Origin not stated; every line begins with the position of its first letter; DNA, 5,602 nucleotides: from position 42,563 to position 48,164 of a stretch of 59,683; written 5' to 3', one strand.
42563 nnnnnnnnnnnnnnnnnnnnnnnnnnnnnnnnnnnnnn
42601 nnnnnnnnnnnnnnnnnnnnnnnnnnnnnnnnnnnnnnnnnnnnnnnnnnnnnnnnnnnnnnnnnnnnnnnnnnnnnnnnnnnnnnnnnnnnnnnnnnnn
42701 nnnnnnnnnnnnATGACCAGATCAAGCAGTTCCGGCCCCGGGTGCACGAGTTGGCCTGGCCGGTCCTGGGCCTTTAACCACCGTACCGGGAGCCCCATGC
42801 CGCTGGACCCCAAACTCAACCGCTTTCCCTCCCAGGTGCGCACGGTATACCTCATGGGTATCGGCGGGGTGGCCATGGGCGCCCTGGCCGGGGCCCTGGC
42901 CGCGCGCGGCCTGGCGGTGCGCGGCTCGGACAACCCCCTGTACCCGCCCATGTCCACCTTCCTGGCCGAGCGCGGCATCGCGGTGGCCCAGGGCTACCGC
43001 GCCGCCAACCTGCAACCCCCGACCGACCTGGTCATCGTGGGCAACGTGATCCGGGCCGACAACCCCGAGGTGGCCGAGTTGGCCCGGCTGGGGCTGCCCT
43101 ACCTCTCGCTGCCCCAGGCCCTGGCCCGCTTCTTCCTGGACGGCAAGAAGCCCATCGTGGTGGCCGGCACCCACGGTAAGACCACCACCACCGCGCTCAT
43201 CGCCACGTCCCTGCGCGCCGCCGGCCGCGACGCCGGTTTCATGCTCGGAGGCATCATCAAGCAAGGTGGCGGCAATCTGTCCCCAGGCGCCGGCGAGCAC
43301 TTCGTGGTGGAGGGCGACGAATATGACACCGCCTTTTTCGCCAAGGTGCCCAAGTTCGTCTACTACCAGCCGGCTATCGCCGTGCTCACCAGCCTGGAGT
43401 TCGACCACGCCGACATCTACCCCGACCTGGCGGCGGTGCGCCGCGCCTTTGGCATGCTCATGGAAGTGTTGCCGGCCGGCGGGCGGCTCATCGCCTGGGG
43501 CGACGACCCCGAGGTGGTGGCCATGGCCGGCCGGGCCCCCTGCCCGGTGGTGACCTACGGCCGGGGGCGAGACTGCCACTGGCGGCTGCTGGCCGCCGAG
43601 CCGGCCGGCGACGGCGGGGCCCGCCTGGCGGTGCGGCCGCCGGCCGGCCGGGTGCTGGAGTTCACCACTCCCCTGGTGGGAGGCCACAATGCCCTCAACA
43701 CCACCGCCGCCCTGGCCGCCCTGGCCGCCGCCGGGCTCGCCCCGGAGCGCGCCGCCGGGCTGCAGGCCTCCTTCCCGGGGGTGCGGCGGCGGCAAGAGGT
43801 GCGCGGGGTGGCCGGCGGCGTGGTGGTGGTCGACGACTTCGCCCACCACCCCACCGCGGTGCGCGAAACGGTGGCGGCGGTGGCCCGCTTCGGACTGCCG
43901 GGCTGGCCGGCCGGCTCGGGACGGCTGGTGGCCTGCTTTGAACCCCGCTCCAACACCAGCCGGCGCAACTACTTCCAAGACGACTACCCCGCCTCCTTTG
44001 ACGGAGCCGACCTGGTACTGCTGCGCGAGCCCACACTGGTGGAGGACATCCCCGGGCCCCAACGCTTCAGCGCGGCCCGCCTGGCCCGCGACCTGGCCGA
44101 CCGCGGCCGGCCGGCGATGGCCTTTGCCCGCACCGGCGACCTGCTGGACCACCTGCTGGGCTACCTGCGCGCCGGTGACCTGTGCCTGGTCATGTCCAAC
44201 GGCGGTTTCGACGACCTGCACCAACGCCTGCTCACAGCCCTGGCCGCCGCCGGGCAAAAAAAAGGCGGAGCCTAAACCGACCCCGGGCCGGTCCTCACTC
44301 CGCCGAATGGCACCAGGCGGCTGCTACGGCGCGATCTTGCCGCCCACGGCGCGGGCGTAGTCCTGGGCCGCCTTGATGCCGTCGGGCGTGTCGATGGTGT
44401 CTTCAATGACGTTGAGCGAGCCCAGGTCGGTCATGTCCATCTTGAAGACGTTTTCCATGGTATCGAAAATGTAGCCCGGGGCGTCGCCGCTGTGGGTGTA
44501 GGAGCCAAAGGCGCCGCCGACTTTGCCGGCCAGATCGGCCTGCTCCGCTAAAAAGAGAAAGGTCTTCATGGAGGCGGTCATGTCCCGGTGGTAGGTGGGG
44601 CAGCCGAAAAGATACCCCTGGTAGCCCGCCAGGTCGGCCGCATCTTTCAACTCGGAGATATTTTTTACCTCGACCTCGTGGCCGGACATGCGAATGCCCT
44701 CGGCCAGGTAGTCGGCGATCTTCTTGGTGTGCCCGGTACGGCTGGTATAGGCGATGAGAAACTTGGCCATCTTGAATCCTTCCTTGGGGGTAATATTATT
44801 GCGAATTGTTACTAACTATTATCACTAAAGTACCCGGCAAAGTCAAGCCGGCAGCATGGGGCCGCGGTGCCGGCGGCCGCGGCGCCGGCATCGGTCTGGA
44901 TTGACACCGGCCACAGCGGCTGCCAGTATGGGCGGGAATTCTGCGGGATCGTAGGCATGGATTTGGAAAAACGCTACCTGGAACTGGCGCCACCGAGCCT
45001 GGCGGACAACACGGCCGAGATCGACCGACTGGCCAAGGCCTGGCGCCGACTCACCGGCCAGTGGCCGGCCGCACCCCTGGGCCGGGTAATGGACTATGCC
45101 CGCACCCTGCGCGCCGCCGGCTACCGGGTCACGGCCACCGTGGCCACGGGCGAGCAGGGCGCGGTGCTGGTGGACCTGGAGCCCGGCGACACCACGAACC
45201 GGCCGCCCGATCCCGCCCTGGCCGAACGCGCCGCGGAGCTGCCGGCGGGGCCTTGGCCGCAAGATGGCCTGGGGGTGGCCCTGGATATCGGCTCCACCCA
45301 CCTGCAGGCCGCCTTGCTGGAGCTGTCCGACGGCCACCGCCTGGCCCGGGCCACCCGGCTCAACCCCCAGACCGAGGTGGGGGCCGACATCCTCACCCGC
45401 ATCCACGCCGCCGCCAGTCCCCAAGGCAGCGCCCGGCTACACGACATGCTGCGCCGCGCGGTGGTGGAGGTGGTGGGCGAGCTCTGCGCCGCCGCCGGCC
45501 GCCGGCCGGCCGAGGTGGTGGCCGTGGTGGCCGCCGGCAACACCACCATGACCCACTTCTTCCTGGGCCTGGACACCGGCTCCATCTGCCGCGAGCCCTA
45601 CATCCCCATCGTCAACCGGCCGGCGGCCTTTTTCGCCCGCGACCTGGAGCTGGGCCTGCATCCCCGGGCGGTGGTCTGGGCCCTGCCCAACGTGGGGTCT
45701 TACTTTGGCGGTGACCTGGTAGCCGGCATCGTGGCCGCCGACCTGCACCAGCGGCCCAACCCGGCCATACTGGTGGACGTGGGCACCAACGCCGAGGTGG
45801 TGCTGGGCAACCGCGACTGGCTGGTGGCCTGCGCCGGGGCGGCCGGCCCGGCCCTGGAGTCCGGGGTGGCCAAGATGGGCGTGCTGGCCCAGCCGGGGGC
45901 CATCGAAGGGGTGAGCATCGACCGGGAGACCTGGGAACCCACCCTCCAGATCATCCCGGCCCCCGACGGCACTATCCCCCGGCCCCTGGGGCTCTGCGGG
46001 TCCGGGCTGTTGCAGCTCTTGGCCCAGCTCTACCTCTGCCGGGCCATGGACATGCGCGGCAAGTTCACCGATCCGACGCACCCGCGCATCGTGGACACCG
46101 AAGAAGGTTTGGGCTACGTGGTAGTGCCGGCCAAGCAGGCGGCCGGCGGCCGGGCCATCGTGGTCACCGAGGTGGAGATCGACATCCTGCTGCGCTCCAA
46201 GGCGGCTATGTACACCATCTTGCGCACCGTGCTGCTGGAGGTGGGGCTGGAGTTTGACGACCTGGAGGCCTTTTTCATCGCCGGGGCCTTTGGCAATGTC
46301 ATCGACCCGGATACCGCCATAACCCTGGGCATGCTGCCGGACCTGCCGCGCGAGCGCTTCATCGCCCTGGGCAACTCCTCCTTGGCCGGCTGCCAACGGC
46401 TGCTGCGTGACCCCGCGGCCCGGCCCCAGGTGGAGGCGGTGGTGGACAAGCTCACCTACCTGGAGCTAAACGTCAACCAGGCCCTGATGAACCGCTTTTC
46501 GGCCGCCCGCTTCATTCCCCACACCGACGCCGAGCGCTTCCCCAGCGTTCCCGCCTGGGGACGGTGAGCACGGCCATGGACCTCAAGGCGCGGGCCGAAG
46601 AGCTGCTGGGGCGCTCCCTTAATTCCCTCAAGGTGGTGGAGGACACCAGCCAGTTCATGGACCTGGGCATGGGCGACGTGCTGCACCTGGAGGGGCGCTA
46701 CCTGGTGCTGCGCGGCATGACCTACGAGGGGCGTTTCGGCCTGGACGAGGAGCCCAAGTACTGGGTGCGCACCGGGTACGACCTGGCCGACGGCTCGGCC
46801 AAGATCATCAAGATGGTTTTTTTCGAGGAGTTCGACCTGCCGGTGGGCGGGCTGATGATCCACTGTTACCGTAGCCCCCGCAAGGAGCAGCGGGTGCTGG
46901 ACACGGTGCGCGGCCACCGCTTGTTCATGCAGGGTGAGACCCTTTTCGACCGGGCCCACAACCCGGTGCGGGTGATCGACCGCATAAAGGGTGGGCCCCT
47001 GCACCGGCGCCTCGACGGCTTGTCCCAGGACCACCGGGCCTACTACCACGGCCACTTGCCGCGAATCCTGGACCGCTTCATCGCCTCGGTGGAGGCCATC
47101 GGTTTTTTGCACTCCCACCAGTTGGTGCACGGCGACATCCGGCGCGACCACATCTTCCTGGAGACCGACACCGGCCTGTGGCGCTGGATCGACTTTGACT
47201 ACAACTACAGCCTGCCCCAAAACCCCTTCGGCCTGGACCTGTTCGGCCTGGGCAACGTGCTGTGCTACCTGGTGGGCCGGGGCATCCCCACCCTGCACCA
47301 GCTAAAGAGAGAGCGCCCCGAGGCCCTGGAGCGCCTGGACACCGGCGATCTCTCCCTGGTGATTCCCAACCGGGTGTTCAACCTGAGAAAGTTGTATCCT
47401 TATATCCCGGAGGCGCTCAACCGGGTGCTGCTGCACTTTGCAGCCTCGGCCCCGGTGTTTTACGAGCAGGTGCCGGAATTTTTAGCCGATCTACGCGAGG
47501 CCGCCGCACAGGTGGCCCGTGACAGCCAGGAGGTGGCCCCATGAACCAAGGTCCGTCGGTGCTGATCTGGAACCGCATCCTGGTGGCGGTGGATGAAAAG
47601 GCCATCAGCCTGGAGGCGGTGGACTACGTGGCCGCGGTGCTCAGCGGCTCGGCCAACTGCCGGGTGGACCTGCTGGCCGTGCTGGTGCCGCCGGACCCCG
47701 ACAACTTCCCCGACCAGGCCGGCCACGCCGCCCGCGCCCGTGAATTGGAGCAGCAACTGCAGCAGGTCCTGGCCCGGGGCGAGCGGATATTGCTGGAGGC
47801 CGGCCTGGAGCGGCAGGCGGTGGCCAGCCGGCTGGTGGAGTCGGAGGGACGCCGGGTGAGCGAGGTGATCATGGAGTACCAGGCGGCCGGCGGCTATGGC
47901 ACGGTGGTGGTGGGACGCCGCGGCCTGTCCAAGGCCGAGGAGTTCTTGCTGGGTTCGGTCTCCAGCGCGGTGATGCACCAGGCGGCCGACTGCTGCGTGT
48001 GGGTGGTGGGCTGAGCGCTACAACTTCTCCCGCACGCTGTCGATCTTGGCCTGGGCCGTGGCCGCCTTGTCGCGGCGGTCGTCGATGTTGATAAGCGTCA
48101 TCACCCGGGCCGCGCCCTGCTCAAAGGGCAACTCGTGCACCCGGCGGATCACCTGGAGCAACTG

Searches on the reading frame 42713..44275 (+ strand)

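Call 50: search_protein_families(library=pfam, proteins=[window:42713-44275:+], max_evalue=0.000001)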
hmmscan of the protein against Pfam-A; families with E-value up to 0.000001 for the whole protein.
window:42713-44275:+ (520 aa): 3 families
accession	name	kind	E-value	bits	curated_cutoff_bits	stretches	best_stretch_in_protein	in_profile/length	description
PF08245.18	Mur_ligase_M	-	1.5e-21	77.8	24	1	150-336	1-199/200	Mur ligase middle domain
PF01225.30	Mur_ligase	-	1.4e-17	64.3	21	1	45-140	2-90/95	Mur ligase family, catalytic domain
PF02875.26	Mur_ligase_C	-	1.8e-11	45.4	28.4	1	359-497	1-127/127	Mur ligase, glutamate ligase domain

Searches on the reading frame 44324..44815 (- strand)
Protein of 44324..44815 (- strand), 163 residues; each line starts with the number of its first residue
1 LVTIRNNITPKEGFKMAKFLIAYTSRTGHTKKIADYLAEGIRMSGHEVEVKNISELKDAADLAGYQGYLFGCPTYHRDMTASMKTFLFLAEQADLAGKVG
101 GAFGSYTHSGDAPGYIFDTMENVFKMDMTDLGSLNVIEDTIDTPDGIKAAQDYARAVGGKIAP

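Call 50: search_protein_families(library=pfam, proteins=[window:44324-44815:-], max_evalue=0.000001)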
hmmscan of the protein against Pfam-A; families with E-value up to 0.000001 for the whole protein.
window:44324-44815:- (163 aa): 3 families
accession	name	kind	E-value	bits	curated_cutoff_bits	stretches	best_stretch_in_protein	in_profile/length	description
PF00258.30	Flavodoxin_1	-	4.4e-11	43.6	25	1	21-124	1-117/143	Flavodoxin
PF12724.12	Flavodoxin_5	-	2e-10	41.6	27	1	20-101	1-79/145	Flavodoxin domain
PF03358.20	FMN_red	-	9.4e-09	35.4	24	0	24-108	10-116/152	NADPH-dependent FMN reductase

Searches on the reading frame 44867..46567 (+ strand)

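Call 51: search_protein_families(library=pfam, proteins=[window:44867-46567:+], max_evalue=0.000001)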
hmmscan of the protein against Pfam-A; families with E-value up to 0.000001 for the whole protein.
window:44867-46567:+ (566 aa): 3 families
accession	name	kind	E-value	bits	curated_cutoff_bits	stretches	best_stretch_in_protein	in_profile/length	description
PF14574.11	RACo_C_ter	-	1.7e-87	293.2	27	1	300-561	3-260/261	C-terminal domain of RACo the ASKHA domain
PF17651.6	Raco_middle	-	6.1e-53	179.2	26.8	1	135-295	1-162/163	RACo middle region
PF17650.6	RACo_linker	-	1.5e-11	44.4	26.2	1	33-110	12-85/86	RACo linker region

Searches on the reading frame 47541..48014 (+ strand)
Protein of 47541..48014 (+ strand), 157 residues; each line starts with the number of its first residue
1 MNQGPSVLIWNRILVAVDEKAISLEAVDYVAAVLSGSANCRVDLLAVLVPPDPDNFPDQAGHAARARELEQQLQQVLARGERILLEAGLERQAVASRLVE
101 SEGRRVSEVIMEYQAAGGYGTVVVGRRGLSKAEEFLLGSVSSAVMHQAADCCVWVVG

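Call 51: search_protein_families(library=pfam, proteins=[window:47541-48014:+], max_evalue=0.000001)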
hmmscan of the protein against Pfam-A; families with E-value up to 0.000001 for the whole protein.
window:47541-48014:+ (157 aa): 1 family
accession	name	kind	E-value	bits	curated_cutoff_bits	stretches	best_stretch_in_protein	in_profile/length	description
PF00582.32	Usp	-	1.3e-18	68.3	24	1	11-156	3-140/141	Universal stress protein family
